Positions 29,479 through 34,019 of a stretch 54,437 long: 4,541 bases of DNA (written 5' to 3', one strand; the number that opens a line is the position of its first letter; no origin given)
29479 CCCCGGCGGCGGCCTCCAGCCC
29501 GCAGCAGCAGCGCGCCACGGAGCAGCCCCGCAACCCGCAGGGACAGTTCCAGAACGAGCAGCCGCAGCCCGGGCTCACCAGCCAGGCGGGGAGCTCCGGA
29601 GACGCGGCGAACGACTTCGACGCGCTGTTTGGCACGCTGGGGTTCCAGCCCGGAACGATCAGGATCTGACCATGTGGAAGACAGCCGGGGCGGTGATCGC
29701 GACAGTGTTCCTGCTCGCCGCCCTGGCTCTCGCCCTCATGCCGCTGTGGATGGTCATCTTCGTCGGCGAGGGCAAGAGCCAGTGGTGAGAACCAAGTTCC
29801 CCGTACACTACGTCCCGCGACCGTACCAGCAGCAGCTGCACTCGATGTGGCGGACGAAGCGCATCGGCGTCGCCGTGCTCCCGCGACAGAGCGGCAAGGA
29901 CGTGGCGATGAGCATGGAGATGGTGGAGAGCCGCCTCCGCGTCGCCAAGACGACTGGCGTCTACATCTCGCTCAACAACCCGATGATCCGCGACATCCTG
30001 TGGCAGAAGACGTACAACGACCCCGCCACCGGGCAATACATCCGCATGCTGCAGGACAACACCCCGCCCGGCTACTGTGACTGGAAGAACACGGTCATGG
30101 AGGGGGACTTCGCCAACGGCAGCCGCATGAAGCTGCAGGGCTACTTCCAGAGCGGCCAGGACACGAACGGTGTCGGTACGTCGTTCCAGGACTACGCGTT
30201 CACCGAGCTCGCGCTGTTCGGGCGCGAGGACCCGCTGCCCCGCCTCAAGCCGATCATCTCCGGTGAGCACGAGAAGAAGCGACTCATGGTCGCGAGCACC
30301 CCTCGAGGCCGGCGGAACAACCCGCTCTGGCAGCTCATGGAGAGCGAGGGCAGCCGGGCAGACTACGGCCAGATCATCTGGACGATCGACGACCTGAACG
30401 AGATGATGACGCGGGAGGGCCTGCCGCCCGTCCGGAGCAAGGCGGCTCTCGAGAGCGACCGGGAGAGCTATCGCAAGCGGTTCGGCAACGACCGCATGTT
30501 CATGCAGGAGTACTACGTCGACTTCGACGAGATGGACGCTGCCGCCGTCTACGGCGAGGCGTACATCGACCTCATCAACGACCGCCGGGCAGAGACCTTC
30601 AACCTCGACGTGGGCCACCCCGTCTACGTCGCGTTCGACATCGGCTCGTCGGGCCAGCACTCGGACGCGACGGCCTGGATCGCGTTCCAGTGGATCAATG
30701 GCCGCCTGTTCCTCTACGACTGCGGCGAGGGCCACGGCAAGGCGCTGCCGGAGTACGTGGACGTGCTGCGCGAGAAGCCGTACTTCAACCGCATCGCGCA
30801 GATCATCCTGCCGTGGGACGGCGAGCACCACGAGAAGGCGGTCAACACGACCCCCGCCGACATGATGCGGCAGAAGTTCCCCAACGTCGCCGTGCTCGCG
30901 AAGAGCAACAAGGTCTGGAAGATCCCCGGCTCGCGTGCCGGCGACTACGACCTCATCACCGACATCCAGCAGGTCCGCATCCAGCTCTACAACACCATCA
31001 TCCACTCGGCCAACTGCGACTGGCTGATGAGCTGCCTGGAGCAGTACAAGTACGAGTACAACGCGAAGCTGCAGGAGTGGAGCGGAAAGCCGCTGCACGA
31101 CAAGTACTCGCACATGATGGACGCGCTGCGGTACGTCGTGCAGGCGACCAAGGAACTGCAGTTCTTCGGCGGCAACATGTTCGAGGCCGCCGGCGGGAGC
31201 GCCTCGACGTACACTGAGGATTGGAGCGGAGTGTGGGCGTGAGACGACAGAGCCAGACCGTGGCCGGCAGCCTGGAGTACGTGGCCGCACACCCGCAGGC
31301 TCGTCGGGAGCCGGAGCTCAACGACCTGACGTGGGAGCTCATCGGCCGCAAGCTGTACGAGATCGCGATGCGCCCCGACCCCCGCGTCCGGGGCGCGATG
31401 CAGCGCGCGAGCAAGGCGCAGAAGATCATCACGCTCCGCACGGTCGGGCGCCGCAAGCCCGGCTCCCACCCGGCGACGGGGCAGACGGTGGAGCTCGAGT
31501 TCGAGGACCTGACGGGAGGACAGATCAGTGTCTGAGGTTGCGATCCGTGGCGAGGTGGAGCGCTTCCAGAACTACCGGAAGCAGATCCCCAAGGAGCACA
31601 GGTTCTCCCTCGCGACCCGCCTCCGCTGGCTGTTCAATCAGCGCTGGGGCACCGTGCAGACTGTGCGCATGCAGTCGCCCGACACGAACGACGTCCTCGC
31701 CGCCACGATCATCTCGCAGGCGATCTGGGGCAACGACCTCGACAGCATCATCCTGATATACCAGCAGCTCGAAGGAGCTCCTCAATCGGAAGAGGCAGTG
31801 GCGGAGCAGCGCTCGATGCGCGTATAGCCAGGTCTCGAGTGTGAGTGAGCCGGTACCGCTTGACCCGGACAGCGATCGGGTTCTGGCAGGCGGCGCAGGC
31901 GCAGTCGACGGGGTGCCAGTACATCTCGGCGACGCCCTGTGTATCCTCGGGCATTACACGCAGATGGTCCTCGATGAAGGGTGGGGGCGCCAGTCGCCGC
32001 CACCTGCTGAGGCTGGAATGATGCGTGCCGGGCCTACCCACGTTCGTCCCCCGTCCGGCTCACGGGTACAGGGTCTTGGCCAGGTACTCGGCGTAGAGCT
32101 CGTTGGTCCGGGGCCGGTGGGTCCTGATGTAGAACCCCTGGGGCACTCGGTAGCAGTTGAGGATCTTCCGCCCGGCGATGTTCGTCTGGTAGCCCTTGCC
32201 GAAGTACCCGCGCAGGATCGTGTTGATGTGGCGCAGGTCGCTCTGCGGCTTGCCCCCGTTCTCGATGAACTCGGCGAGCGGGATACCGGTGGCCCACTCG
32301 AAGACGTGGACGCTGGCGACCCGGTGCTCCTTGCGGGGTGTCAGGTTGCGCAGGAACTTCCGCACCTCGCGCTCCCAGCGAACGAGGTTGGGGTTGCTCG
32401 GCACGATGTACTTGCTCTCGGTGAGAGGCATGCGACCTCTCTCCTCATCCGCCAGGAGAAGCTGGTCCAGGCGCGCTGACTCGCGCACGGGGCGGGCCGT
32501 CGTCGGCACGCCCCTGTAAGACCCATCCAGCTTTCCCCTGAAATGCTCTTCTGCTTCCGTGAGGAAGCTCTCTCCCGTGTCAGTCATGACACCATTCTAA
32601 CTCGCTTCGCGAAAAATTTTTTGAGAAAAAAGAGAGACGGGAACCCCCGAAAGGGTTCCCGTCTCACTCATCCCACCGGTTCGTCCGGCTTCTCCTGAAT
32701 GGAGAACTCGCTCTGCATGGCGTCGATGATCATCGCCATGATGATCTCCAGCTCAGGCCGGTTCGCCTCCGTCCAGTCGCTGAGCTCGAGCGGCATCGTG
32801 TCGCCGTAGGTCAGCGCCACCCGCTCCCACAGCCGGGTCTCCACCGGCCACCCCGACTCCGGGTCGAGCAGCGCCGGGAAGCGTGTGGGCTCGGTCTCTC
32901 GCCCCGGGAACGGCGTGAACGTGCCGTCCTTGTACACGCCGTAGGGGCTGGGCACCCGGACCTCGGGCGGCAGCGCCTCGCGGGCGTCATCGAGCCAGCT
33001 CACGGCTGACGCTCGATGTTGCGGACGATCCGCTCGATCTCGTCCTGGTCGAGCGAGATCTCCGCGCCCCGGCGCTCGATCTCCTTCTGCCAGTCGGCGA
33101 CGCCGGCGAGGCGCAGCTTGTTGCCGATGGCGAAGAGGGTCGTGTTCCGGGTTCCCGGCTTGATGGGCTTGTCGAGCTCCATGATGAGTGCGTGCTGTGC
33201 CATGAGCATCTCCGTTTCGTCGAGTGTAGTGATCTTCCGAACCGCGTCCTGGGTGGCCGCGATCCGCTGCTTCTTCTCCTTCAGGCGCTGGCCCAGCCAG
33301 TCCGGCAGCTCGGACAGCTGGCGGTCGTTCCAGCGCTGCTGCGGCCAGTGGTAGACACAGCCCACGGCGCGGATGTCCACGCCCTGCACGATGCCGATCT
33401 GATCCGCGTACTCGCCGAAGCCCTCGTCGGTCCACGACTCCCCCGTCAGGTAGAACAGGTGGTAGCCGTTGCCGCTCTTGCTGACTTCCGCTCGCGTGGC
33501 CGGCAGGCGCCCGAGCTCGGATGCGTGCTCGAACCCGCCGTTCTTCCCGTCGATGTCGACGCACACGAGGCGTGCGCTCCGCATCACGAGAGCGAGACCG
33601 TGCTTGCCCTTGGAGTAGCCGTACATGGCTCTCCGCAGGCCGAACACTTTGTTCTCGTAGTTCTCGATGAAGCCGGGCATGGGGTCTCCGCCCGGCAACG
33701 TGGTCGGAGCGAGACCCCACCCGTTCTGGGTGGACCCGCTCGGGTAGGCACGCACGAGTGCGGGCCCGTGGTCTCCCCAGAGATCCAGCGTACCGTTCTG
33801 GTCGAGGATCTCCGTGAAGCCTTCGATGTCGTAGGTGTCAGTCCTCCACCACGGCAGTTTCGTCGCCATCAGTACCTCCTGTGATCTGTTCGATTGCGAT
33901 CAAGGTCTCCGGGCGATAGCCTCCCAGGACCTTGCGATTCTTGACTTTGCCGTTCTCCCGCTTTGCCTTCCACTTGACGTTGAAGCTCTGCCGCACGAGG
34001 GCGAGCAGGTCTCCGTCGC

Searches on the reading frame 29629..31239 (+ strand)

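Call 39: search_protein_families(library=phrogs, proteins=[window:29629-31239:+], max_evalue=0.001)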
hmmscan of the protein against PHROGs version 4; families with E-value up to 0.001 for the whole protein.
window:29629-31239:+ (537 aa): 4 families
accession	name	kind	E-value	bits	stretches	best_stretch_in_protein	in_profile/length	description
phrog_2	-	head and packaging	6e-22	79.2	1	55-506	259-591/807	terminase large subunit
phrog_2472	-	unknown function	6.9e-09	36.5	1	304-508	116-309/324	-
phrog_6672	-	head and packaging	8.4e-09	36.1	1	443-506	69-128/145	terminase large subunit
phrog_10250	-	head and packaging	2.6e-05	25.1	1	420-506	132-214/228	terminase large subunit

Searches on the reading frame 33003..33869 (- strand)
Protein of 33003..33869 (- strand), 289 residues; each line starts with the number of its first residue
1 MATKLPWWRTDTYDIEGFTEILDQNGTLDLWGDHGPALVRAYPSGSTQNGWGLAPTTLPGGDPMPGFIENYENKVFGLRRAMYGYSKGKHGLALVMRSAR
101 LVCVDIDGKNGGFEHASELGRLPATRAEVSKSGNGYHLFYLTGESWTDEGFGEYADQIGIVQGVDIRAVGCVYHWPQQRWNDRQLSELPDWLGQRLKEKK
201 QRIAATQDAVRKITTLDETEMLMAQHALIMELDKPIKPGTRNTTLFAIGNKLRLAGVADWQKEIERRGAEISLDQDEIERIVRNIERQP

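Call 39: search_protein_families(library=phrogs, proteins=[window:33003-33869:-], max_evalue=0.001)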
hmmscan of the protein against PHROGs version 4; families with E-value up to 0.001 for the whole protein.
window:33003-33869:- (289 aa): 3 families
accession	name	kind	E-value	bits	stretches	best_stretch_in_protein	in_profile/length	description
phrog_695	-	DNA, RNA and nucleotide metabolism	3.5e-08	33.7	1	96-283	64-262/704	DNA polymerase/primase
phrog_3022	-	DNA, RNA and nucleotide metabolism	4e-06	26.5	1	87-228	71-216/788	DNA primase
phrog_1156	-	DNA, RNA and nucleotide metabolism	3.2e-05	23.7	1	49-220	23-215/855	DNA primase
